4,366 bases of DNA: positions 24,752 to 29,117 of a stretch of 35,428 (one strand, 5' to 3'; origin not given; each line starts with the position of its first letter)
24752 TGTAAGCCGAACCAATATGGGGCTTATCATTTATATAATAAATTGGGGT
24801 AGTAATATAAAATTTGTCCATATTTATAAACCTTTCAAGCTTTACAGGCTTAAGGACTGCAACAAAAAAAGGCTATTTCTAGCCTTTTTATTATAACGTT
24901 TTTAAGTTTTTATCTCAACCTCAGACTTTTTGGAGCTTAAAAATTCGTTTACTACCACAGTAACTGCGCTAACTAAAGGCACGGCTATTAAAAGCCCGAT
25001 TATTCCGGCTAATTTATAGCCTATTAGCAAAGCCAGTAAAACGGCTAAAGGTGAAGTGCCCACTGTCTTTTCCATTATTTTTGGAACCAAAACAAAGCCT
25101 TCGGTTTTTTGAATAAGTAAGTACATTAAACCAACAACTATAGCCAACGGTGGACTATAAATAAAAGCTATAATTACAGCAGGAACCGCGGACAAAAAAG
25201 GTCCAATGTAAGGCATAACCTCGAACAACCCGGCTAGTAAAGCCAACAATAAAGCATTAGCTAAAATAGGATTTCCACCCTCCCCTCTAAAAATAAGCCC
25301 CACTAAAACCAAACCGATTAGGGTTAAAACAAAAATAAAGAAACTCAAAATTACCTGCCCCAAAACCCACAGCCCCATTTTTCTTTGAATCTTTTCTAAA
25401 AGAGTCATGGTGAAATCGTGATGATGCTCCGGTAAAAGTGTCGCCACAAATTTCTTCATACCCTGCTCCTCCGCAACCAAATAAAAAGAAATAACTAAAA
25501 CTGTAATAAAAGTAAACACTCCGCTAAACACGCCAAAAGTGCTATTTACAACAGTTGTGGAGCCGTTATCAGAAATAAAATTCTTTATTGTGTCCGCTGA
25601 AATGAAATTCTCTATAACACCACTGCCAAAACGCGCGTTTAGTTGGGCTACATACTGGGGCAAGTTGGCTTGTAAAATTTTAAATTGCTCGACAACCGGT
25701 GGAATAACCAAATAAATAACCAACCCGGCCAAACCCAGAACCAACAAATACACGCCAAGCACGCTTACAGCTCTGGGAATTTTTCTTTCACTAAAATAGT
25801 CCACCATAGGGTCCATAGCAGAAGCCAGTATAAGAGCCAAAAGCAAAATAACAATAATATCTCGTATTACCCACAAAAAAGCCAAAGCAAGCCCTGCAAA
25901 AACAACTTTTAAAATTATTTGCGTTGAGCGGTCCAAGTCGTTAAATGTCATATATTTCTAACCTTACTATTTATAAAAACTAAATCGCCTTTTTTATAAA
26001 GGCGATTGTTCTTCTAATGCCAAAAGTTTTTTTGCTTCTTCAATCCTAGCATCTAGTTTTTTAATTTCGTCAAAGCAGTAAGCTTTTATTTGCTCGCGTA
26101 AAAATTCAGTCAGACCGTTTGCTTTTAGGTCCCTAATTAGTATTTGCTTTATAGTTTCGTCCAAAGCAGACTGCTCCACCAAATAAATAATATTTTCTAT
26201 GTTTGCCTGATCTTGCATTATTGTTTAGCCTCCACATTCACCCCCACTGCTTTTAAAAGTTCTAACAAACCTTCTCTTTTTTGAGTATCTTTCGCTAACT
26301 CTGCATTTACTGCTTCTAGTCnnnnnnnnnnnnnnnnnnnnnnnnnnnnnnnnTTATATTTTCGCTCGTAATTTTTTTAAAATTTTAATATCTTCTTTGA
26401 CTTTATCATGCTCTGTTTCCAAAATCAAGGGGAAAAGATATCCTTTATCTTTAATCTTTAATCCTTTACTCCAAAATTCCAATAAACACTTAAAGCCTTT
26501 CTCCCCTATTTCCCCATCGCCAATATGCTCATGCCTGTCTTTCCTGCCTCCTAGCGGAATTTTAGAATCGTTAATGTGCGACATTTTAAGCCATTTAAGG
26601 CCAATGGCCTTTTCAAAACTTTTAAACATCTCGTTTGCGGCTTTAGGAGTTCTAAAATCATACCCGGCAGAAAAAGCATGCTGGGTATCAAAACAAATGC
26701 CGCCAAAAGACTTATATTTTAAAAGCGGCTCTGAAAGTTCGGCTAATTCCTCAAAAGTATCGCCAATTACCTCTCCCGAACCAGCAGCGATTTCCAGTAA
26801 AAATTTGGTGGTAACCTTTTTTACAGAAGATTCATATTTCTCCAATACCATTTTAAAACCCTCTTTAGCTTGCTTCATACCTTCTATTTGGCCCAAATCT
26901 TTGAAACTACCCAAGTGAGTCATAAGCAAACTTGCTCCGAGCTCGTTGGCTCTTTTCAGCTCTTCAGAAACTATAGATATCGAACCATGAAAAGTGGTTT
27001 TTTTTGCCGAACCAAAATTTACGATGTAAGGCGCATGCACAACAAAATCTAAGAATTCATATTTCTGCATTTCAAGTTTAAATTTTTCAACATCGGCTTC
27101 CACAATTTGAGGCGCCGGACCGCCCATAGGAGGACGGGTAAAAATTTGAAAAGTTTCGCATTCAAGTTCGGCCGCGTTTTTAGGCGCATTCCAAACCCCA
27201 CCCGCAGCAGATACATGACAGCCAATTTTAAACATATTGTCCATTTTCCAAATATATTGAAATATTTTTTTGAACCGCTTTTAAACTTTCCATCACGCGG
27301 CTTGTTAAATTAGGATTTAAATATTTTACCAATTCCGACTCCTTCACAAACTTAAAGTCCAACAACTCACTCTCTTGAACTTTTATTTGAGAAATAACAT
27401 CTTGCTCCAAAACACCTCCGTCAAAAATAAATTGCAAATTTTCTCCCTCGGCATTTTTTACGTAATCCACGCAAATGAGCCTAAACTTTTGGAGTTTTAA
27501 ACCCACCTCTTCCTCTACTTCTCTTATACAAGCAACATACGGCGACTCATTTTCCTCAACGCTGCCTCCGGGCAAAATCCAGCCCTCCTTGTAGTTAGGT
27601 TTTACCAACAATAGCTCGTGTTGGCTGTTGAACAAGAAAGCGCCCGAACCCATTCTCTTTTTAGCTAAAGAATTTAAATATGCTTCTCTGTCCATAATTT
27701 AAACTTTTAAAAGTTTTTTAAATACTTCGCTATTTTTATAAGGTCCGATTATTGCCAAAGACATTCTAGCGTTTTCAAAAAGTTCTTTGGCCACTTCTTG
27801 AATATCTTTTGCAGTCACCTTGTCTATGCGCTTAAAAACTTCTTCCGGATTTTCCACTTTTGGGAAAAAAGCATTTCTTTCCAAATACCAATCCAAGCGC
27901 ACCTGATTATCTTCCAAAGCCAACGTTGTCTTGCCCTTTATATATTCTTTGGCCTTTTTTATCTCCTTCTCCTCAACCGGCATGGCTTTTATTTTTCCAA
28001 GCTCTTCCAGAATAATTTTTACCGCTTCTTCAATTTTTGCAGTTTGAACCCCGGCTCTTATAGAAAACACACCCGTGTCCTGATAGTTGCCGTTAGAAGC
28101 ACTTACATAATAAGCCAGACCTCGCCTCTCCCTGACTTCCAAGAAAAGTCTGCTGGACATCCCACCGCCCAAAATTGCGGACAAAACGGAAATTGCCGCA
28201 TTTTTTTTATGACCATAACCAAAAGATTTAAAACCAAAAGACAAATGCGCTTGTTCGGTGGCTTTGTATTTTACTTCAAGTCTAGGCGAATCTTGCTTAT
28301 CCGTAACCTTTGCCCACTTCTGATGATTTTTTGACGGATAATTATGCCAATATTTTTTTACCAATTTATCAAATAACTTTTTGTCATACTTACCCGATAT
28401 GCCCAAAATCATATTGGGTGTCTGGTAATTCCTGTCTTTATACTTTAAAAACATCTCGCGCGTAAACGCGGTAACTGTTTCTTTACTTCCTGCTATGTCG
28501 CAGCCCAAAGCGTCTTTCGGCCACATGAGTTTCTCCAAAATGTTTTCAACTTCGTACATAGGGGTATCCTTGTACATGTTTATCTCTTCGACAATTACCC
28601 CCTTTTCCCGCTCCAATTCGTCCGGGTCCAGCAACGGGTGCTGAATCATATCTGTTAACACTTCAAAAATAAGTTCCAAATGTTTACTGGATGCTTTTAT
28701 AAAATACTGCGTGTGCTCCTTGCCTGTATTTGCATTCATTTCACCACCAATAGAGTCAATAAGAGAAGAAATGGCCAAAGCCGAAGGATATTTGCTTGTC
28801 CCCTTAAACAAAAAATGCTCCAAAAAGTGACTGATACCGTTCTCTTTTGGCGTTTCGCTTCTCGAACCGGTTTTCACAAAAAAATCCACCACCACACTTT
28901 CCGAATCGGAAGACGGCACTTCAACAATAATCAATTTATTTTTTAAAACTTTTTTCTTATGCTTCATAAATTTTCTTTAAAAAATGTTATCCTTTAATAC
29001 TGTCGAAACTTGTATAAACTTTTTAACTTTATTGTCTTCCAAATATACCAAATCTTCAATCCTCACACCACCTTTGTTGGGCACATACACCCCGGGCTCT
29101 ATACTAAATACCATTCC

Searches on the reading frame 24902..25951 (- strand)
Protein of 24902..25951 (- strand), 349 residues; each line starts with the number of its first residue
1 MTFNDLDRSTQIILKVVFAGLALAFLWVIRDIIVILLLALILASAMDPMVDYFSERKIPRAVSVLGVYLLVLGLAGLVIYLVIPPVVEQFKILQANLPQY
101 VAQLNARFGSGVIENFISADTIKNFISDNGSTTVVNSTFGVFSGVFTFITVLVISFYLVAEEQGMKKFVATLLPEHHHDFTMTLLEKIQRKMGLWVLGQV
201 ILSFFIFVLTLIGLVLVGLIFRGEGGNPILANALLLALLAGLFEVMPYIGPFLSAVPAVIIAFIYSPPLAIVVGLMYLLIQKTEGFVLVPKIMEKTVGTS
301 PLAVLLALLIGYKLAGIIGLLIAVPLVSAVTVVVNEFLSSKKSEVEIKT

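Call 71: search_protein_families(library=pfam, proteins=[window:24902-25951:-])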
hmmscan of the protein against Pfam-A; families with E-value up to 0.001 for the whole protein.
window:24902-25951:- (349 aa): 1 family
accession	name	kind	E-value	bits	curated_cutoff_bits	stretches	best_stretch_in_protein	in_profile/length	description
PF01594.21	AI-2E_transport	-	3.7e-57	194.4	34.3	1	15-337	4-326/327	AI-2E family transporter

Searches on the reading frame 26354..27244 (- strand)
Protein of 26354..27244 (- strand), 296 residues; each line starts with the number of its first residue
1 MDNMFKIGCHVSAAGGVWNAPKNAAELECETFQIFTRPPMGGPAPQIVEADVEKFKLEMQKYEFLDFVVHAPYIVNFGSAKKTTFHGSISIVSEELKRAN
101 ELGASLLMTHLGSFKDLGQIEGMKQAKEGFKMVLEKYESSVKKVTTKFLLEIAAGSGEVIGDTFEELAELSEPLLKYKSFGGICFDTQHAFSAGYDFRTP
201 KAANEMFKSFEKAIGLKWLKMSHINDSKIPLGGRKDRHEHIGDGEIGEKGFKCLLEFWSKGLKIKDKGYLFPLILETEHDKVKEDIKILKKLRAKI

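Call 71: search_protein_families(library=pfam, proteins=[window:26354-27244:-])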
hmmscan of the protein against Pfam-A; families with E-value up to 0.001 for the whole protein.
window:26354-27244:- (296 aa): 1 family
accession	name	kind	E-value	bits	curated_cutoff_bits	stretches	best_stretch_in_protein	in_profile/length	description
PF01261.30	AP_endonuc_2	-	1.8e-33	116.7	31.1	1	22-291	2-248/249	Xylose isomerase-like TIM barrel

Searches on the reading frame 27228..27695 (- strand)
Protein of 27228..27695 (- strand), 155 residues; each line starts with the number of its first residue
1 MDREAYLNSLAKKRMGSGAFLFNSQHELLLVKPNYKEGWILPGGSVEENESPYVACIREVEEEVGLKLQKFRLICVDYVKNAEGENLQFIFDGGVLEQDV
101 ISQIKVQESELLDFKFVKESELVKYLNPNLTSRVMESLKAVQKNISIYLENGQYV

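Call 71: search_protein_families(library=pfam, proteins=[window:27228-27695:-])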
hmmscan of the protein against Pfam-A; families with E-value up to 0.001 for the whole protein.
window:27228-27695:- (155 aa): 1 family
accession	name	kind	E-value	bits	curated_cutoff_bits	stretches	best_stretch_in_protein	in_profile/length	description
PF00293.34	NUDIX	-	1.7e-16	60.9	21.1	1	13-125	2-122/134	NUDIX domain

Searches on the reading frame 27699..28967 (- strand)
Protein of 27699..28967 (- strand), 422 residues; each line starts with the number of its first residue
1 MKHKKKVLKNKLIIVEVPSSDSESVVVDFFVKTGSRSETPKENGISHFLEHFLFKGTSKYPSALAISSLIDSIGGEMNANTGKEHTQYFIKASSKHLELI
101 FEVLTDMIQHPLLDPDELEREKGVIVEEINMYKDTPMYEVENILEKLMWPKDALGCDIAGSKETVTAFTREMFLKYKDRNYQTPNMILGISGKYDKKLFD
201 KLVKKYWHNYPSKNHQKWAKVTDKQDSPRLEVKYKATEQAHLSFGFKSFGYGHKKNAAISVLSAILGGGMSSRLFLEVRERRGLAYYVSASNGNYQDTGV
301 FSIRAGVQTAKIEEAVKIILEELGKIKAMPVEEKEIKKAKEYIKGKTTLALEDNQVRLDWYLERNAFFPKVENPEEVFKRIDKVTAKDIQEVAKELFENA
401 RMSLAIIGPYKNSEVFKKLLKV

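Call 71: search_protein_families(library=pfam, proteins=[window:27699-28967:-])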
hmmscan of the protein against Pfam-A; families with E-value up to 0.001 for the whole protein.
window:27699-28967:- (422 aa): 2 families
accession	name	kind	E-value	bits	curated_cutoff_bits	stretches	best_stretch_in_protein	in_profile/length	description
PF05193.26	Peptidase_M16_C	-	1.1e-43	149.7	23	1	168-341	2-179/181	Peptidase M16 inactive domain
PF00675.25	Peptidase_M16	-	1.6e-36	125.9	22.3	1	21-159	9-146/149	Insulinase (Peptidase family M16)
